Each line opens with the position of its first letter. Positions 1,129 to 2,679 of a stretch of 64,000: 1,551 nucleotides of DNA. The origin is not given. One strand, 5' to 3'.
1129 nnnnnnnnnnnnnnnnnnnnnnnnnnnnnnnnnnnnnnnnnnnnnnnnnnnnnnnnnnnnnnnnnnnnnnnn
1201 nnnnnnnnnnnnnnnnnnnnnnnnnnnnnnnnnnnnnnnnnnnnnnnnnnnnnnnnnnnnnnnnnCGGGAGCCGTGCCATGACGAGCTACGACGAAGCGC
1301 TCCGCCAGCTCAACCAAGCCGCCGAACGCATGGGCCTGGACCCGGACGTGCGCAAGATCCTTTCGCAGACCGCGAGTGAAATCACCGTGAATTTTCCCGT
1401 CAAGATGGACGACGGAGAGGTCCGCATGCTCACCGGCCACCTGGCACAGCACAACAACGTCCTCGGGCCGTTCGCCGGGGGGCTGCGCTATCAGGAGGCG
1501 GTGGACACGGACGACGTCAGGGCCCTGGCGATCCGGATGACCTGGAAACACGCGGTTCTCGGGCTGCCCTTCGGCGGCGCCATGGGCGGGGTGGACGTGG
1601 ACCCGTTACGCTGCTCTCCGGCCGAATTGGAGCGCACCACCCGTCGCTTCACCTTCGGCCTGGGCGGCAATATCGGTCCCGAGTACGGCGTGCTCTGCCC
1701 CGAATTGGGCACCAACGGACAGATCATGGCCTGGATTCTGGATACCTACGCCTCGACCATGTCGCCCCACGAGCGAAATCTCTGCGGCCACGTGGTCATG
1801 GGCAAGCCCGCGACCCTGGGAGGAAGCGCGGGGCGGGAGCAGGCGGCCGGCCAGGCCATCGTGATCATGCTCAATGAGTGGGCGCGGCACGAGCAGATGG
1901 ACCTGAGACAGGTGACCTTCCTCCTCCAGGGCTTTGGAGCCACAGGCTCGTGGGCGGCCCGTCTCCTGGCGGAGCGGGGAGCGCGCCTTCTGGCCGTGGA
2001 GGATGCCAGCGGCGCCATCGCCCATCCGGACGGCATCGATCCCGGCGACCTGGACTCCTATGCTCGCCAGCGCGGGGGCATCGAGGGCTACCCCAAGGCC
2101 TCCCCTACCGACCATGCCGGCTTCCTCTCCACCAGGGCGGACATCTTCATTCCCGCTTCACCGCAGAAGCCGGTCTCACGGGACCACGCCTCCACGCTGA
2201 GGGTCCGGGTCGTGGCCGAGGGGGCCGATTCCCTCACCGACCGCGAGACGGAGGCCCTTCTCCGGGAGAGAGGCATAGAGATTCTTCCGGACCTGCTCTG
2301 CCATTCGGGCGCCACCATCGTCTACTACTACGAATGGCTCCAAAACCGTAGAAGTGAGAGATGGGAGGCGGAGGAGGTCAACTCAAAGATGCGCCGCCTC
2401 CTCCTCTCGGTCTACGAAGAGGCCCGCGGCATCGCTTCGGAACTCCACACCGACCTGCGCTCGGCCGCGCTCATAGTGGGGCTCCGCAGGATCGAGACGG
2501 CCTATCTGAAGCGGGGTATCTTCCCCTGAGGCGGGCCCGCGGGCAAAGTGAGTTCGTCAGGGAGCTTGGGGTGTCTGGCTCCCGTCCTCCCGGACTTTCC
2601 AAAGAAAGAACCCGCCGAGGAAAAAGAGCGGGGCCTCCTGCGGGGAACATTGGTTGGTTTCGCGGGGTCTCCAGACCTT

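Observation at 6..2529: Tandem GDH-family paralogs that both lack the catalytic Lys/Asp dyad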

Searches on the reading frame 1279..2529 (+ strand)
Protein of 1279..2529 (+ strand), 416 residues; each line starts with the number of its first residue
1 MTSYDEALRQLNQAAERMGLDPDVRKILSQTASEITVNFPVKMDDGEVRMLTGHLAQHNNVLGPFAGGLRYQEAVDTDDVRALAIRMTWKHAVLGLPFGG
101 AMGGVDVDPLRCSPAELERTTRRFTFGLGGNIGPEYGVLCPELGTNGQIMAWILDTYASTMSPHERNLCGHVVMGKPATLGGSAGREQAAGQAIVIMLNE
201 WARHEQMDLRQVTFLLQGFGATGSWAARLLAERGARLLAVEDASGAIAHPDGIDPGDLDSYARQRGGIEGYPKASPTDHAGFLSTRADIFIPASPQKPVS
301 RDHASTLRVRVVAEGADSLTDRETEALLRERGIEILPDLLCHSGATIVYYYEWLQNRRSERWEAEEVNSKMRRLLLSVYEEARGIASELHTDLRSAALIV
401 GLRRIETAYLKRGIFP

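Call 4: search_protein_families(library=pfam, proteins=[window:1279-2529:+], max_evalue=0.01)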
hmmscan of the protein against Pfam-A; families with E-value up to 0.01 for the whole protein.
window:1279-2529:+ (416 aa): 3 families
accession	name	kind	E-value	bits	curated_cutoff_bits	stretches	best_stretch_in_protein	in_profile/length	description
PF00208.27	ELFV_dehydrog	-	7.5e-47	160.5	23.4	1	181-413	1-241/241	Glutamate/Leucine/Phenylalanine/Valine dehydrogenase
PF02812.23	ELFV_dehydrog_N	-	5.9e-43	146.1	25.3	1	34-158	4-128/129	Glu/Leu/Phe/Val dehydrogenase, dimerisation domain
PF00899.27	ThiF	-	0.00051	19.7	28.1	1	196-242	5-51/238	ThiF family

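Call 6: search_solved_structures(query=window:1279-2529:+, show_alignments=3, max_evalue=1e-20)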
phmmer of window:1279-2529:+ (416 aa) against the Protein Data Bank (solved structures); distinct sequences matched with E-value up to 1e-20: 56.
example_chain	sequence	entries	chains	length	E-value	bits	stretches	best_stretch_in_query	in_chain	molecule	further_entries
1b26_A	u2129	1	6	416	2e-90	306.8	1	3-416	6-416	GLUTAMATE DEHYDROGENASE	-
1b3b_A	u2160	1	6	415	2.8e-90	306.3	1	3-416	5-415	PROTEIN (GLUTAMATE DEHYDROGENASE)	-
2tmg_A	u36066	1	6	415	2.7e-89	303.1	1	3-416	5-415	PROTEIN (GLUTAMATE DEHYDROGENASE)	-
3aoe_A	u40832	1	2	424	2e-86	293.6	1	24-416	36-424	Glutamate dehydrogenase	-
3aog_A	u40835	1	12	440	2.2e-86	293.5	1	24-416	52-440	Glutamate dehydrogenase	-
6yeh_A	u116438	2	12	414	2.9e-85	289.8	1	9-413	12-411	Glutamate dehydrogenase 1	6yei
4xgi_A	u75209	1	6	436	4.9e-82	279.2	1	8-416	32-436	Glutamate dehydrogenase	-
8s38_A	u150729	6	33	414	3.7e-81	276.3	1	9-413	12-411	Glutamate dehydrogenase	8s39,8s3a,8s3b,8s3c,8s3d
8ysw_A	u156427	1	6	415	7.4e-79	268.7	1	11-412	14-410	Glutamate dehydrogenase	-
8i83_A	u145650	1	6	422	7.9e-79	268.6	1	11-412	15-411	Glutamate dehydrogenase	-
8owm_A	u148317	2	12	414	8.6e-79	268.5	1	9-413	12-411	Glutamate dehydrogenase 2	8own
8znb_A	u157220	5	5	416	5.1e-78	265.9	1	4-413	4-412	Glutamate dehydrogenase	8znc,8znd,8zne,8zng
8zmu_A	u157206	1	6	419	5.1e-78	265.9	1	4-413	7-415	Glutamate dehydrogenase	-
1euz_A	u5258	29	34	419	5.2e-78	265.9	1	4-413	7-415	GLUTAMATE DEHYDROGENASE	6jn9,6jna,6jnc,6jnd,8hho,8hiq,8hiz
7mfm_A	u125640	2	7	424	5.8e-77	262.4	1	11-413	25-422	Glutamate dehydrogenase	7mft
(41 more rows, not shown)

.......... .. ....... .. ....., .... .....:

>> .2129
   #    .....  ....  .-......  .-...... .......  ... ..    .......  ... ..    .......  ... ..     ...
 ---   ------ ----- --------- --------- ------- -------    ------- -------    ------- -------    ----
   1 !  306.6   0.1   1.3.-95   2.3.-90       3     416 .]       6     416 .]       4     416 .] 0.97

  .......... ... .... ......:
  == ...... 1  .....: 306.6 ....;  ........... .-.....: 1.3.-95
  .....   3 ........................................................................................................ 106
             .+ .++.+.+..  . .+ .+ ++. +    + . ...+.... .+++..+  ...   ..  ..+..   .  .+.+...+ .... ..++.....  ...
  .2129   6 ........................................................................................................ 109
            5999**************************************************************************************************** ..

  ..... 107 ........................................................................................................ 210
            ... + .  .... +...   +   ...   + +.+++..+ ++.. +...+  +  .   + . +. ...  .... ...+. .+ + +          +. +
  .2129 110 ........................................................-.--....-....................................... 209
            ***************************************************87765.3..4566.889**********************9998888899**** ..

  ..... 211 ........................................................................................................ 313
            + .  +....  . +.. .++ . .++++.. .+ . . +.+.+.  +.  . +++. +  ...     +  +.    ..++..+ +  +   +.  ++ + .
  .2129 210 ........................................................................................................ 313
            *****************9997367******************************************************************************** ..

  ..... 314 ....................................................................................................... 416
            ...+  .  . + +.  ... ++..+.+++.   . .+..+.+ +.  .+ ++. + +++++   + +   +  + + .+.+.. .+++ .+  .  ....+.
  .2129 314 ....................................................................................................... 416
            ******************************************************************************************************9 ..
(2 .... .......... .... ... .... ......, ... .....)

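Call 9: find_homologous_proteins(query=window:1279-2529:+, max_evalue=1e-30)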
Query window:1279-2529:+ (416 aa): 3235 proteins with E <= 1e-30 among 8000 candidates; the best 120 are listed.
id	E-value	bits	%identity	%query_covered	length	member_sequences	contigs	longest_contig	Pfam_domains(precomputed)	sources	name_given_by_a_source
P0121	1.2e-262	889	94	100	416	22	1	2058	PF02812.24,PF00208.28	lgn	-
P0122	2.1e-190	651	69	100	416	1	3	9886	PF02812.24,PF00208.28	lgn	-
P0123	5.0e-172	590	63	100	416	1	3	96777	PF02812.24,PF00208.28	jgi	jgi:glutamate dehydrogenase (NAD(P)+)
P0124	1.0e-167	576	59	100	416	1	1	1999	PF02812.24,PF00208.28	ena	-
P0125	4.3e-164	564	60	100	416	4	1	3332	PF02812.24,PF00208.28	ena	-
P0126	1.8e-163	562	59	100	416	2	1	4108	PF02812.24,PF00208.28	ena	-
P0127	3.1e-162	558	60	100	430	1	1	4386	PF02812.24,PF00208.28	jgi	jgi:glutamate dehydrogenase (NAD(P)+)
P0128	1.7e-161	556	60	100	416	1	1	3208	PF02812.24,PF00208.28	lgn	-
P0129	1.7e-161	556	59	100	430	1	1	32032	PF02812.24,PF00208.28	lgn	-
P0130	2.6e-160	552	59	100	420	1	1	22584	PF02812.24,PF00208.28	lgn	-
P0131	4.9e-158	544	60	99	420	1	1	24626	PF02812.24,PF00208.28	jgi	jgi:glutamate dehydrogenase (NAD(P)+)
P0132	9.4e-158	543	58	100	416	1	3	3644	PF02812.24,PF00208.28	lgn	-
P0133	5.1e-157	541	55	100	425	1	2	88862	PF02812.24,PF00208.28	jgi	jgi:glutamate dehydrogenase (NAD(P)+)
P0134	5.1e-157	541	55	100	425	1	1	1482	PF02812.24,PF00208.28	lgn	-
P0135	6.5e-156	537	56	99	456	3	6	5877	PF02812.24,PF00208.28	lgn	-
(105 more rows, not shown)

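Call 34: search_solved_structures(query=window:1279-2529:+, show_alignments=5, max_evalue=1e-86)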
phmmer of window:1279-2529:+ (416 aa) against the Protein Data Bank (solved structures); distinct sequences matched with E-value up to 1e-86: 3.
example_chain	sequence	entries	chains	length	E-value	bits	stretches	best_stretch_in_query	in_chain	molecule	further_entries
1b26_A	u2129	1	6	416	2e-90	306.8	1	3-416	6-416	GLUTAMATE DEHYDROGENASE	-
1b3b_A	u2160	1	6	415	2.8e-90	306.3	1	3-416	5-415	PROTEIN (GLUTAMATE DEHYDROGENASE)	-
2tmg_A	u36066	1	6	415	2.7e-89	303.1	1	3-416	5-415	PROTEIN (GLUTAMATE DEHYDROGENASE)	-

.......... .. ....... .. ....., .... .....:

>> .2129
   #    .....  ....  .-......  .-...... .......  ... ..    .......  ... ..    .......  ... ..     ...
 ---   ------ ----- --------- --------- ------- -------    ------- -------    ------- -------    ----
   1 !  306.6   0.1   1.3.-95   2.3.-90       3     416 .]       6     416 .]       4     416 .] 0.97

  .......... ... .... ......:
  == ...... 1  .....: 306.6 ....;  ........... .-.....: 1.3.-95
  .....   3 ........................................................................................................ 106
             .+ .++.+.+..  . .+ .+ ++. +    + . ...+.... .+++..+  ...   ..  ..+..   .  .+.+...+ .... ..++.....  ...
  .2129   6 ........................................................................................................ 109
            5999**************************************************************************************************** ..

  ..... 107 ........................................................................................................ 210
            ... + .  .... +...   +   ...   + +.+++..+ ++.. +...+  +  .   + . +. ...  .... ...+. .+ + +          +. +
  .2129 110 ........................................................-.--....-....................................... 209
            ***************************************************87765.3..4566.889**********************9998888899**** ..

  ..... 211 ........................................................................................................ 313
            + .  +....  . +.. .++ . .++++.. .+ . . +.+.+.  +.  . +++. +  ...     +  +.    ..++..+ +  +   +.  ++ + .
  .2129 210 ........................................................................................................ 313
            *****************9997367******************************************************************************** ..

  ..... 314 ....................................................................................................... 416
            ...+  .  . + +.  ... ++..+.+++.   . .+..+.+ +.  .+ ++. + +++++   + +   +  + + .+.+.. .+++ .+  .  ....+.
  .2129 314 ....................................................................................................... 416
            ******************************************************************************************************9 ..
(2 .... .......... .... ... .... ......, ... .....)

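Call 36: search_protein_families(library=ncbifam, proteins=[window:1279-2529:+], max_evalue=0.001)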
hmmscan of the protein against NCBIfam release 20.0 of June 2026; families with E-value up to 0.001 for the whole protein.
window:1279-2529:+ (416 aa): 6 families
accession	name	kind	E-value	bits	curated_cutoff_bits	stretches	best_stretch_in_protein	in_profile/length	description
NF041398.1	GluDhGdhB_Halo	equivalog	4.7e-104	348.5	620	1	4-416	4-410/410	glutamate dehydrogenase GdhB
NF040817.1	GdhA_Arch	equivalog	8.4e-94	315.1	750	1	3-415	6-417/419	glutamate dehydrogenase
NF006929.0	PRK09414.1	equivalog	2.3e-48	165.3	536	1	34-414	60-444/445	NADP-specific glutamate dehydrogenase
NF010634.0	PRK14031.1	equivalog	9.9e-41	139.6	822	1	43-383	65-410/444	NADP-specific glutamate dehydrogenase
NF010633.0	PRK14030.1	subfamily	3.3e-35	122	743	1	36-414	58-444/445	glutamate dehydrogenase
NF035922.1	Trp_DH_ScyB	equivalog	2.1e-05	23.7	600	0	284-383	223-321/346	tryptophan dehydrogenase ScyB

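Call 49: search_solved_structures(query=window:1279-2529:+, show_alignments=5, max_evalue=1e-85)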
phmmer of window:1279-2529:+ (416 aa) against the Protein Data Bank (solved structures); distinct sequences matched with E-value up to 1e-85: 5.
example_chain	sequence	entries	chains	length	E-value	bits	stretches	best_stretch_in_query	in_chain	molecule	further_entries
1b26_A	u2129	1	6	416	2e-90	306.8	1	3-416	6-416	GLUTAMATE DEHYDROGENASE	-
1b3b_A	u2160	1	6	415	2.8e-90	306.3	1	3-416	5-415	PROTEIN (GLUTAMATE DEHYDROGENASE)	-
2tmg_A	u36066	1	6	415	2.7e-89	303.1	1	3-416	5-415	PROTEIN (GLUTAMATE DEHYDROGENASE)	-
3aoe_A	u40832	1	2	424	2e-86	293.6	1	24-416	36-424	Glutamate dehydrogenase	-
3aog_A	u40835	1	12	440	2.2e-86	293.5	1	24-416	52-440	Glutamate dehydrogenase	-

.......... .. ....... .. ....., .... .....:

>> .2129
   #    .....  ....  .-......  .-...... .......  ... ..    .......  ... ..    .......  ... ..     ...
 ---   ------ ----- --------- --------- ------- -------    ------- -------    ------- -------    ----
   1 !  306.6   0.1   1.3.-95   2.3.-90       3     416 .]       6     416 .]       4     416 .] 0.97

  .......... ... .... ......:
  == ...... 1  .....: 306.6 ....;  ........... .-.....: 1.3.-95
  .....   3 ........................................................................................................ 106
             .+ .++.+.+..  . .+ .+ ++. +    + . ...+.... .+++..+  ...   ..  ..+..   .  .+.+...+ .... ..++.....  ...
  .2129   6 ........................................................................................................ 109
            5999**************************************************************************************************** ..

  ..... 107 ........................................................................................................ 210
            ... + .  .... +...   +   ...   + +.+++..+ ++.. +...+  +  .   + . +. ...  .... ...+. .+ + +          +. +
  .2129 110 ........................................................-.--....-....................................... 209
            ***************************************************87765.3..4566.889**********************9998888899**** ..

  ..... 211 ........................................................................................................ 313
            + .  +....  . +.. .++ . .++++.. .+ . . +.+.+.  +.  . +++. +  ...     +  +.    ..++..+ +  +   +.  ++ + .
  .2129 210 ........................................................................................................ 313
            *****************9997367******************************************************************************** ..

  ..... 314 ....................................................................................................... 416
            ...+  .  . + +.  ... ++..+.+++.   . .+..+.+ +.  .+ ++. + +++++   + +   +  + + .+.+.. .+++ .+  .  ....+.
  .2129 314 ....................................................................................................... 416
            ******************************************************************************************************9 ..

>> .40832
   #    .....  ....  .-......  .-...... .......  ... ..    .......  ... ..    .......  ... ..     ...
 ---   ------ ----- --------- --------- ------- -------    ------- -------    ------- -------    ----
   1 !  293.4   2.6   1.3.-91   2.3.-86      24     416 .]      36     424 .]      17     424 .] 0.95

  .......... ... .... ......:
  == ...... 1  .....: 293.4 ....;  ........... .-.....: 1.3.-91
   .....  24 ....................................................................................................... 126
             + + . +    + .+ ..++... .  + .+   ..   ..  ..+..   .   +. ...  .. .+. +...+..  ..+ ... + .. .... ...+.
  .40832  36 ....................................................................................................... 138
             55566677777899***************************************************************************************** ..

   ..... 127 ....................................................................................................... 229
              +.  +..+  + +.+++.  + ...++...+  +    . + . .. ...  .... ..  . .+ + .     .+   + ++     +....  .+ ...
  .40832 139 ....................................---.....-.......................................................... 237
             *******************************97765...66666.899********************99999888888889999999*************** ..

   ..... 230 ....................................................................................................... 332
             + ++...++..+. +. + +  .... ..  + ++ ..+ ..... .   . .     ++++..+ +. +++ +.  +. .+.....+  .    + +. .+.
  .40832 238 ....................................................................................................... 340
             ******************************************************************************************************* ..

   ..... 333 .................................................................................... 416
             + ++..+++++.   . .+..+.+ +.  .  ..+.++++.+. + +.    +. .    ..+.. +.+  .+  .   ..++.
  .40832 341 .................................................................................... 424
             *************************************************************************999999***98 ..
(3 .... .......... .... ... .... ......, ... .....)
